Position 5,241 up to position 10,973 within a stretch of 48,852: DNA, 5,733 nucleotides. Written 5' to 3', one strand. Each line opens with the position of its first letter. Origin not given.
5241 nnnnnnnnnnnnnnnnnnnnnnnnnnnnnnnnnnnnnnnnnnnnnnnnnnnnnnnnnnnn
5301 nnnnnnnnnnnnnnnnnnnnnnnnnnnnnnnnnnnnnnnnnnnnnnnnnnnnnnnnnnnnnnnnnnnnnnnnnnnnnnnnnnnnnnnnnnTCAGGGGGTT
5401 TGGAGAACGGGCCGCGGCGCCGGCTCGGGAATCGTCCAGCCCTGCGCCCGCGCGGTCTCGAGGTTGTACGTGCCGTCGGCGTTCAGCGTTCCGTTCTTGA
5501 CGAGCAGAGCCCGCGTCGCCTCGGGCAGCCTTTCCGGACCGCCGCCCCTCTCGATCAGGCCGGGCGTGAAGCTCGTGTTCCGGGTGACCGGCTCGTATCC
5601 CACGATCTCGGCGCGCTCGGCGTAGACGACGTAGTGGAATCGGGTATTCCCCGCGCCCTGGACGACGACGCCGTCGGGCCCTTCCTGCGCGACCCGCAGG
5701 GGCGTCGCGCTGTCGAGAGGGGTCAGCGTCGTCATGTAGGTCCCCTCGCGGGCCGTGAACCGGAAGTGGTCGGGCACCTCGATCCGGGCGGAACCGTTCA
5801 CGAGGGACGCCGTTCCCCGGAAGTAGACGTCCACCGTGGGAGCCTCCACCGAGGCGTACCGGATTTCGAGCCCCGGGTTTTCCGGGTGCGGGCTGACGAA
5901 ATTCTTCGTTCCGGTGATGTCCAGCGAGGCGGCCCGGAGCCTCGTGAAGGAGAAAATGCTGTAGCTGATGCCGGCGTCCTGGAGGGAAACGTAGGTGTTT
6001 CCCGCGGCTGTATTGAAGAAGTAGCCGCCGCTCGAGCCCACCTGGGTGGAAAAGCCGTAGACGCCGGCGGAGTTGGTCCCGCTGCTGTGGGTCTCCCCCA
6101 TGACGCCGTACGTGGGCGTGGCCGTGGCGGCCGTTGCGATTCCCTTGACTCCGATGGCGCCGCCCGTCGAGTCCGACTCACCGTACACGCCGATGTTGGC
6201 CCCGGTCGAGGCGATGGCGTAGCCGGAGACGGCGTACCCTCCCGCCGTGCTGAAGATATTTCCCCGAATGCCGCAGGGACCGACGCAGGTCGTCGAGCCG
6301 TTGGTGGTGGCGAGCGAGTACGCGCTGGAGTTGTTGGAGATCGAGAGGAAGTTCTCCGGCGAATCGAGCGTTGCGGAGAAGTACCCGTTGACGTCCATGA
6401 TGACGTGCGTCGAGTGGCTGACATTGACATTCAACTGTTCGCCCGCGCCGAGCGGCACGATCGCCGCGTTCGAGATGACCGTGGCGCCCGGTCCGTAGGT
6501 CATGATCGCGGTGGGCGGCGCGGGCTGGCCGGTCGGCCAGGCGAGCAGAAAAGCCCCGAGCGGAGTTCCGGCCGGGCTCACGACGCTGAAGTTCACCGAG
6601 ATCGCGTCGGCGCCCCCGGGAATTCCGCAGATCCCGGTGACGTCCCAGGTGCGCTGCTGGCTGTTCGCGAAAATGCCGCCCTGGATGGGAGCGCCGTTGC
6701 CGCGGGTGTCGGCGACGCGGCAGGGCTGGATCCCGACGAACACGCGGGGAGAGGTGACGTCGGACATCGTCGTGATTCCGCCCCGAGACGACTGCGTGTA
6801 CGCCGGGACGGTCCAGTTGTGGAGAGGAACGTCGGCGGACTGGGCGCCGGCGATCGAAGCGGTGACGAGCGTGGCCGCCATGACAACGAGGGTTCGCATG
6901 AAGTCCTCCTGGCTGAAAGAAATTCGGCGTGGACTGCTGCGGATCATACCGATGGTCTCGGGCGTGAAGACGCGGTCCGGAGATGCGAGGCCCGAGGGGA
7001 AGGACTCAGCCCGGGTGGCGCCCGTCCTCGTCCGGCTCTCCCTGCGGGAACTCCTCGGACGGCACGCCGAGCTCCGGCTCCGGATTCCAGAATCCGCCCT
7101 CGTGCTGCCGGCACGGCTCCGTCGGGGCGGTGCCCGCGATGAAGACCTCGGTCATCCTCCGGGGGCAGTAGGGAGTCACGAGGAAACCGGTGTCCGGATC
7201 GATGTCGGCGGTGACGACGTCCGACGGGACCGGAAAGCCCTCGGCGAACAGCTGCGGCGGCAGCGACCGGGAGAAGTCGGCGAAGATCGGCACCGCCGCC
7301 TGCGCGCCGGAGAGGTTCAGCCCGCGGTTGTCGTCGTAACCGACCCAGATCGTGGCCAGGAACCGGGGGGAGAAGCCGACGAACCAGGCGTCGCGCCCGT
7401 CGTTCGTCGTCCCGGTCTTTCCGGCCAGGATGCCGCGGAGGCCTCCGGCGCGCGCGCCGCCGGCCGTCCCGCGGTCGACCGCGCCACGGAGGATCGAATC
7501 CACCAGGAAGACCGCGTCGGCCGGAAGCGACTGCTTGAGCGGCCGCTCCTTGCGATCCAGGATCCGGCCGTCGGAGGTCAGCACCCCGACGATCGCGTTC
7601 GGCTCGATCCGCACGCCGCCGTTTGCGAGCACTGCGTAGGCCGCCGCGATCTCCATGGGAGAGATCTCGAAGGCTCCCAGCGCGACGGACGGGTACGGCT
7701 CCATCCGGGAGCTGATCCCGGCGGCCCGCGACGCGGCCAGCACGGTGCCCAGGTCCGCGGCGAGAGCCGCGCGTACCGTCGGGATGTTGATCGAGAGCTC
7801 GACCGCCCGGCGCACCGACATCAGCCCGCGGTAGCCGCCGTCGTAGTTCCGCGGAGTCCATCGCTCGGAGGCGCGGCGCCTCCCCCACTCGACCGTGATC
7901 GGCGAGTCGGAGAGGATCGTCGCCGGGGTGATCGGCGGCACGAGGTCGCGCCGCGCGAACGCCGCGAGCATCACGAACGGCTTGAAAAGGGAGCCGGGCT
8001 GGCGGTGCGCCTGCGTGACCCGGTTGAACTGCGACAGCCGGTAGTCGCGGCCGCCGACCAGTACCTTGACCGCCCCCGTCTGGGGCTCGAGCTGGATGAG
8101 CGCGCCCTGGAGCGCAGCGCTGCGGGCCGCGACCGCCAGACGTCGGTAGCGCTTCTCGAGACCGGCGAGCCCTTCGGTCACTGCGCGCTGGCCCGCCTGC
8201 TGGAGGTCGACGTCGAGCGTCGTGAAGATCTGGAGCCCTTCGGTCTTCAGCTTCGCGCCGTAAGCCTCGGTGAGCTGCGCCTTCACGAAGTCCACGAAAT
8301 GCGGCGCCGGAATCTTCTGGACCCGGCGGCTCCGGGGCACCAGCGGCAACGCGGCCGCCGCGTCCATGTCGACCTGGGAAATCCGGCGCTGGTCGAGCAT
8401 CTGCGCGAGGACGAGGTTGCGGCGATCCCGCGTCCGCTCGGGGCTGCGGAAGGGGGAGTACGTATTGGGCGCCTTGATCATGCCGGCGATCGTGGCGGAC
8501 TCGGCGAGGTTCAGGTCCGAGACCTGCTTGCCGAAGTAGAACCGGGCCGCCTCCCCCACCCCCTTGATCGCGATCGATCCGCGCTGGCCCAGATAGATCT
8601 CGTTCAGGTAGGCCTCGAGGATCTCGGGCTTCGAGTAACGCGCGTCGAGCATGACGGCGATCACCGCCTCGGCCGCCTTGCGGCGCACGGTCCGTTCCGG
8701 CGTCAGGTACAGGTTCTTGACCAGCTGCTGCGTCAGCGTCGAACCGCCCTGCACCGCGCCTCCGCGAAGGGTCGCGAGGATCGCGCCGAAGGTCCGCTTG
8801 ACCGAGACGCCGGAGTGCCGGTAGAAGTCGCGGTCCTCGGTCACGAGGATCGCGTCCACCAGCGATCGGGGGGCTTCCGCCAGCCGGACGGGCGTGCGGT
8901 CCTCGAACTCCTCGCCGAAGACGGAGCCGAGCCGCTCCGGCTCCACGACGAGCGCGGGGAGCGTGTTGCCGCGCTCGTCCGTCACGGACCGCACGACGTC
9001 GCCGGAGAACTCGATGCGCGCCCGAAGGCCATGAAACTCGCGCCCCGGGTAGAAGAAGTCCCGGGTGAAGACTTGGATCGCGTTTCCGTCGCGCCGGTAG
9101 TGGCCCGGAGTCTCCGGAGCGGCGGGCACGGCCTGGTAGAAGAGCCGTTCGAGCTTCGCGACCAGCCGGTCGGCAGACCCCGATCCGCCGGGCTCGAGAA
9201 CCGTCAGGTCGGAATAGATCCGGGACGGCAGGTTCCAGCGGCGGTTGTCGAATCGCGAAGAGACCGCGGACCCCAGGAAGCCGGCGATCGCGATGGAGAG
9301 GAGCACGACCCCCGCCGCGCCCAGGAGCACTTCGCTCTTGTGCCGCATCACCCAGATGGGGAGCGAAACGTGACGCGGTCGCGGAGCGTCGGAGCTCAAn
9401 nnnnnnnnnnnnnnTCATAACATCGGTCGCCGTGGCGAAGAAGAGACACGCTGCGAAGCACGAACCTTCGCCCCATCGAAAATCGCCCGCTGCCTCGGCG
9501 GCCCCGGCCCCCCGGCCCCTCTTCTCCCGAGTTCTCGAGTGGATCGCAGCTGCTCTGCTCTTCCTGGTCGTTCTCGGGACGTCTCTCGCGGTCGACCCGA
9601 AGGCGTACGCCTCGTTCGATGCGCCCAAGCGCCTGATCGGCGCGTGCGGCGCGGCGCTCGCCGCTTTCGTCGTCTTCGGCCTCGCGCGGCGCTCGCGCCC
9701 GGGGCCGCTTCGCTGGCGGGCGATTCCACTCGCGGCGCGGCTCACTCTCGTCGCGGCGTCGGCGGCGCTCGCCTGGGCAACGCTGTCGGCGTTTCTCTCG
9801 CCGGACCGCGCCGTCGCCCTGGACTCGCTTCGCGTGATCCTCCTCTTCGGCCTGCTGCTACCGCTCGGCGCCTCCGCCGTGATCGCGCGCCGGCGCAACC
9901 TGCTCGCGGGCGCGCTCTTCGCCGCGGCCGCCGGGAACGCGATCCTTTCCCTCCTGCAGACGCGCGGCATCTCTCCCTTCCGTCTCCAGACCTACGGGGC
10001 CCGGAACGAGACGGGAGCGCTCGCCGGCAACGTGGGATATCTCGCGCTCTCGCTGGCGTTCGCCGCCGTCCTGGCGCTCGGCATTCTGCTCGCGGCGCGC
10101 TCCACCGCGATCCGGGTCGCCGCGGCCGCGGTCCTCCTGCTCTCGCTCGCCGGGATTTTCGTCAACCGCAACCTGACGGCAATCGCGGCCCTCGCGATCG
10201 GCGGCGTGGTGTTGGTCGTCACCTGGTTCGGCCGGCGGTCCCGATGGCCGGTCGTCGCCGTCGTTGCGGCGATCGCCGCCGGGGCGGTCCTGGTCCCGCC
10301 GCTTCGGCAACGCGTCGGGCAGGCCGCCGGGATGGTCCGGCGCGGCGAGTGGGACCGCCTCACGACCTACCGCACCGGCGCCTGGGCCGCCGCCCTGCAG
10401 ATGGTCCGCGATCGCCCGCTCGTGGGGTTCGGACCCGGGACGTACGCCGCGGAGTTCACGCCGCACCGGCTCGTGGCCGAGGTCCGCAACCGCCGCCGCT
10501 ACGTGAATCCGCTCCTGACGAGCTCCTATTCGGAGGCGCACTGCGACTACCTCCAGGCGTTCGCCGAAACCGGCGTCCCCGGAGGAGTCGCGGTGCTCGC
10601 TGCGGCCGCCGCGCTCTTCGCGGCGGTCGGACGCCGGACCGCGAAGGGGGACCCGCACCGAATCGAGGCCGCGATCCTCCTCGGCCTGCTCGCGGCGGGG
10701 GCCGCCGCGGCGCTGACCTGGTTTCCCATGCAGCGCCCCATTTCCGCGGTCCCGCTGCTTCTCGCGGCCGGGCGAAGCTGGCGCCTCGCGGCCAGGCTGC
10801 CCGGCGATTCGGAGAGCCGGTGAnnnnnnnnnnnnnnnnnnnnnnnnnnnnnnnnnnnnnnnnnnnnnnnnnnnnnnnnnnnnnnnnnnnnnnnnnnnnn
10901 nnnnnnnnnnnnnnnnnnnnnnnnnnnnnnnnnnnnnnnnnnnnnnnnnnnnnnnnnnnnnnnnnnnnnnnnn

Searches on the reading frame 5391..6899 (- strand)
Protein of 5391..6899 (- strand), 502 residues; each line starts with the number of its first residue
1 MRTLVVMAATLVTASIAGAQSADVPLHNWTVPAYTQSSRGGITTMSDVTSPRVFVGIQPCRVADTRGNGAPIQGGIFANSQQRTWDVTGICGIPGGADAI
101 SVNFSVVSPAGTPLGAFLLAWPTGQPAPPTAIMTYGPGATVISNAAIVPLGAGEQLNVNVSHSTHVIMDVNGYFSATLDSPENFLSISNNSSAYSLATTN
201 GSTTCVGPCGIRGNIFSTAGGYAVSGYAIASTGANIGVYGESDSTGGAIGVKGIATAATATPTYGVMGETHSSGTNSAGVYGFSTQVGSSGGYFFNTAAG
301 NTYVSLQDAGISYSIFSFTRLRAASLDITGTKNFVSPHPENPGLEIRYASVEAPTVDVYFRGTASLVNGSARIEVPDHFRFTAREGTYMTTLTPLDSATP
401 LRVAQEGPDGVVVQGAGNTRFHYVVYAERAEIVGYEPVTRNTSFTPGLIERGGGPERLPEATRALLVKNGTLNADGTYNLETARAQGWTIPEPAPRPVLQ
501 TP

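Call 6: search_protein_families(library=pfam, proteins=[window:5391-6899:-], max_evalue=1)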
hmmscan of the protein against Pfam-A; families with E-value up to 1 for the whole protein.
window:5391-6899:- (502 aa): 0 families

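Call 7: search_protein_families(library=ncbifam, proteins=[window:5391-6899:-], max_evalue=1)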
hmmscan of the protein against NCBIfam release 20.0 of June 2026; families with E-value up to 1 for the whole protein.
window:5391-6899:- (502 aa): 0 families
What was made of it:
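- No Pfam or NCBIfam family matches (calls 6, 7).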

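Call 42: find_related_loci(query=A1, collection=genome_contigs, flank=10000)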
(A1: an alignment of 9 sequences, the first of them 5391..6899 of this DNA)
Query A1 (502 aa) in genome_contigs; peptide patterns used: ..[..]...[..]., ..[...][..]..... (x = any residue, [..] = any of these).
98 stretches matched a pattern; 73 encode a relative of the query (tblastn E <= 1e-3); 70 distinct loci.
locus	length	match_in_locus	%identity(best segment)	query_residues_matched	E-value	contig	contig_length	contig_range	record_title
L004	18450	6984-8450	47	1-495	3e-127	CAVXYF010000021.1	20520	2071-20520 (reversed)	MAG: uncultured Acidobacteriota bacterium isolate MFD09206.bin.1.14 genome assembly, contig: contig_70236, whole genome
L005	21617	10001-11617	42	38-500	8e-114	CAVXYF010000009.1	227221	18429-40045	MAG: uncultured Acidobacteriota bacterium isolate MFD09206.bin.1.14 genome assembly, contig: contig_31178, whole genome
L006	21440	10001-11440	37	11-488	9e-78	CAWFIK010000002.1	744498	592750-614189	MAG: uncultured Acidobacteriota bacterium isolate MFD04944.bin.2.204 genome assembly, contig: contig_29316, whole genome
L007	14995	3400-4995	36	2-489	5e-76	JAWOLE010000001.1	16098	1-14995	MAG: Thermoanaerobaculia bacterium isolate bin_228 c_000007219850, whole genome shotgun sequence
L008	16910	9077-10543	35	11-489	1e-69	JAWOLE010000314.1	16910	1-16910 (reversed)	MAG: Thermoanaerobaculia bacterium isolate bin_228 c_000012770187, whole genome shotgun sequence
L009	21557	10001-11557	35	2-489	5e-67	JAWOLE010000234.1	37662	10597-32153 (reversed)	MAG: Thermoanaerobaculia bacterium isolate bin_228 c_000009802345, whole genome shotgun sequence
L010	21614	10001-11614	34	11-488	6e-63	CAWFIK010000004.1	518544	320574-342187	MAG: uncultured Acidobacteriota bacterium isolate MFD04944.bin.2.204 genome assembly, contig: contig_32816, whole genome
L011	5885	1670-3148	35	28-489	1e-61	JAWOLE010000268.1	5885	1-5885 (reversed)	MAG: Thermoanaerobaculia bacterium isolate bin_228 c_000017748984, whole genome shotgun sequence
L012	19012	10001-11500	35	4-488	3e-59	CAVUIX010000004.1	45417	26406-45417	MAG: uncultured Acidobacteriota bacterium isolate MFD02199.bin.2.111 genome assembly, contig: contig_15306, whole genome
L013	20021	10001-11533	33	51-488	5e-59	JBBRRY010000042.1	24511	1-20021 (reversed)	MAG: Thermoanaerobaculia bacterium isolate La2_maxbin2.056 La2_maxbin2.056_K_1834000L24511_cov_78.4689, whole genome sho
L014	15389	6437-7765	32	1-482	4e-55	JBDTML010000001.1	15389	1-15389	MAG: Acidobacteriota bacterium isolate cluster3_bin.125 NODE_15016_length_15389_cov_8.978740, whole genome shotgun seque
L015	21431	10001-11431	47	26-493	2e-58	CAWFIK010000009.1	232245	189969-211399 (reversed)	MAG: uncultured Acidobacteriota bacterium isolate MFD04944.bin.2.204 genome assembly, contig: contig_72231, whole genome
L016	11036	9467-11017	33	26-488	2e-53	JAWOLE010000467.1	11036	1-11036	MAG: Thermoanaerobaculia bacterium isolate bin_228 c_000014875356, whole genome shotgun sequence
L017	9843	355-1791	32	11-488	1e-51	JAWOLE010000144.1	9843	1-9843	MAG: Thermoanaerobaculia bacterium isolate bin_228 c_000018017058, whole genome shotgun sequence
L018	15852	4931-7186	31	11-489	2e-51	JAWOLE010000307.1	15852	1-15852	MAG: Thermoanaerobaculia bacterium isolate bin_228 c_000009245784, whole genome shotgun sequence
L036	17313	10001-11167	42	5-177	6e-20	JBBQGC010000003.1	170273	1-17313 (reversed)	MAG: Bryobacterales bacterium isolate Co_metawrap_987 Cmw_987_k141_9310106_length_170273_cov_14.9997, whole genome shotg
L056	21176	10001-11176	38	48-188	3e-16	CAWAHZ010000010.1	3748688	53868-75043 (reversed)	MAG: Bryobacterales bacterium isolate MFD04434.bin.1.11 genome assembly, contig: contig_762, whole genome shotgun sequen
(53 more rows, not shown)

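Call 80: search_protein_families(library=pfam, proteins=[L036:9914-13336:+, L056:4703-7747:+, L056:7970-11182:+, L056:11240-14434:+], max_evalue=0.001)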
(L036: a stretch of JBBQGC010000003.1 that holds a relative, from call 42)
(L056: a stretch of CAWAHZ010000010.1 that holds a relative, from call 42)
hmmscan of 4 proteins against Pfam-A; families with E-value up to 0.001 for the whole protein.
L036:9914-13336:+ (1140 aa): 3 families
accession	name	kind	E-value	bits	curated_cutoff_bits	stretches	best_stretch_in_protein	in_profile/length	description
PF05345.18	He_PIG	-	5.6e-10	40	24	1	425-509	3-95/96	Putative Ig domain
PF17963.7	Big_9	-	0.00087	20.6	23.6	1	432-499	11-80/89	Bacterial Ig domain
PF18957.6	RibLong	-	0.00091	20.4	27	0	433-492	12-75/93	Long Rib domain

L056:4703-7747:+ (1014 aa): 3 families
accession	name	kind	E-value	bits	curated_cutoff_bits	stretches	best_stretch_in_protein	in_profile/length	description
PF13360.13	PQQ_2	-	5.2e-05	23.4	27.6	1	89-184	69-140/233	Outer membrane protein assembly factor BamB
PF01011.28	PQQ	-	0.00044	19.5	26.7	0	91-126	55-90/595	Glucose/ethanol/alcohol dehydrogenase, beta-propeller domain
PF13570.13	Beta-prop_ACSF4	-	0.00078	19.4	133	0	383-427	157-201/329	Beta-alanine-activating enzyme, beta-propeller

L056:7970-11182:+ (1070 aa): 1 family
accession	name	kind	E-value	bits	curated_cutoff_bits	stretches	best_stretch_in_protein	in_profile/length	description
PF00041.27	fn3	-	0.00013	22.5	25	0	502-586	2-82/84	Fibronectin type III domain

L056:11240-14434:+ (1064 aa): 2 families
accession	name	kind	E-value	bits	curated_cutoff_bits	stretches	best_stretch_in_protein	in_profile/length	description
PF25778.1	DUF7948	-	1.8e-37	129.9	27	1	70-229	55-213/214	Domain of unknown function (DUF7948)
PF06739.17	SBBP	-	2.7e-29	101.3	20.5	4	294-329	2-38/38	Beta-propeller repeat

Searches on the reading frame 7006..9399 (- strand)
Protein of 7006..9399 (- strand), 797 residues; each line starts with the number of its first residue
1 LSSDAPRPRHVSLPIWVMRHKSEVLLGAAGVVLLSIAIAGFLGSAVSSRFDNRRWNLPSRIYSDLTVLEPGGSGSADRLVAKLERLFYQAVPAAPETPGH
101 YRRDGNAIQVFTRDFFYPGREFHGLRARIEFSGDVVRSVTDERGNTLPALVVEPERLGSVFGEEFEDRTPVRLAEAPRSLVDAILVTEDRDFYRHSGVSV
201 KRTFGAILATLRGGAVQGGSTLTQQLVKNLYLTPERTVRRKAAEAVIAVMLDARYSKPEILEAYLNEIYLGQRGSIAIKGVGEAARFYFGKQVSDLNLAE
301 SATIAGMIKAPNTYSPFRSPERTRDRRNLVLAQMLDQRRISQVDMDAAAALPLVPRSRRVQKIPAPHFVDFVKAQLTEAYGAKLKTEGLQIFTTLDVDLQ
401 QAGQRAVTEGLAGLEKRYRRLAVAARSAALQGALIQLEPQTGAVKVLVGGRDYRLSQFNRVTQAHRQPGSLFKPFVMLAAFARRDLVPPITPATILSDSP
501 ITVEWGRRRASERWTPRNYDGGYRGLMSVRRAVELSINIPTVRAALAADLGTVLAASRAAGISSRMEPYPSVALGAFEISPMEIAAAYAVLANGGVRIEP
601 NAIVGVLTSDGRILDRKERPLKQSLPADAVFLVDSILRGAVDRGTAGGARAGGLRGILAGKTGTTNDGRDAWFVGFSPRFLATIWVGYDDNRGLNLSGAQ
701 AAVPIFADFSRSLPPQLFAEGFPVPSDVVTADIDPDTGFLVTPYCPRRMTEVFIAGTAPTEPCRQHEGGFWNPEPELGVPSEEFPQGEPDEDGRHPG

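Call 14: search_protein_families(library=pfam, proteins=[window:7006-9399:-], max_evalue=0.01)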
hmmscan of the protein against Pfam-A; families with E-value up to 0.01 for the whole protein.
window:7006-9399:- (797 aa): 3 families
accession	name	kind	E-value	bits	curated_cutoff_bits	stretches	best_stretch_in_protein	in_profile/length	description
PF00912.28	Transgly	-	1.6e-60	204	27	1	164-334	10-177/178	Transglycosylase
PF00905.27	Transpeptidase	-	3.4e-21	76.2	22.1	1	435-707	4-295/299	Penicillin binding protein transpeptidase domain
PF14814.11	UB2H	-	2.9e-12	46.9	27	1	68-146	1-79/85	Bifunctional transglycosylase second domain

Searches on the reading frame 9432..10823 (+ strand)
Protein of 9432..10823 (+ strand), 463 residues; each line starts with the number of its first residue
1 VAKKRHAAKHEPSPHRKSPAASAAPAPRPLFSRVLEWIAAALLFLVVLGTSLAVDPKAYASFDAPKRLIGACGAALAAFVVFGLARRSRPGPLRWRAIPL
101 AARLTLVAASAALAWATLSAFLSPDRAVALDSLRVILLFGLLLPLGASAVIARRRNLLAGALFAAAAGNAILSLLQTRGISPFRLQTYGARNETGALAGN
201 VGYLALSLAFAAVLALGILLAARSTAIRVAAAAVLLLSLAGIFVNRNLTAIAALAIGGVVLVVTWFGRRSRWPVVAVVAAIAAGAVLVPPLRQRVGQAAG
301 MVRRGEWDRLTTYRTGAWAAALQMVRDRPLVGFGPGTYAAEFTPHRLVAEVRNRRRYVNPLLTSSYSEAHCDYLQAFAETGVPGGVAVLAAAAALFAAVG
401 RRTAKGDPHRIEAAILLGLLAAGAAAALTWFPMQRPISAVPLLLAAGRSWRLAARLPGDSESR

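Call 33: search_protein_families(library=pfam, proteins=[window:9432-10823:+], max_evalue=0.001)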
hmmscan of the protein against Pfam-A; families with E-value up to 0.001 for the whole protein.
window:9432-10823:+ (463 aa): 1 family
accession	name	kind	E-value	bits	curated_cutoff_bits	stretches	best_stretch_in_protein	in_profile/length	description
PF04932.20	Wzy_C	-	2.1e-17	63.7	31.7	1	234-388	2-148/149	O-Antigen ligase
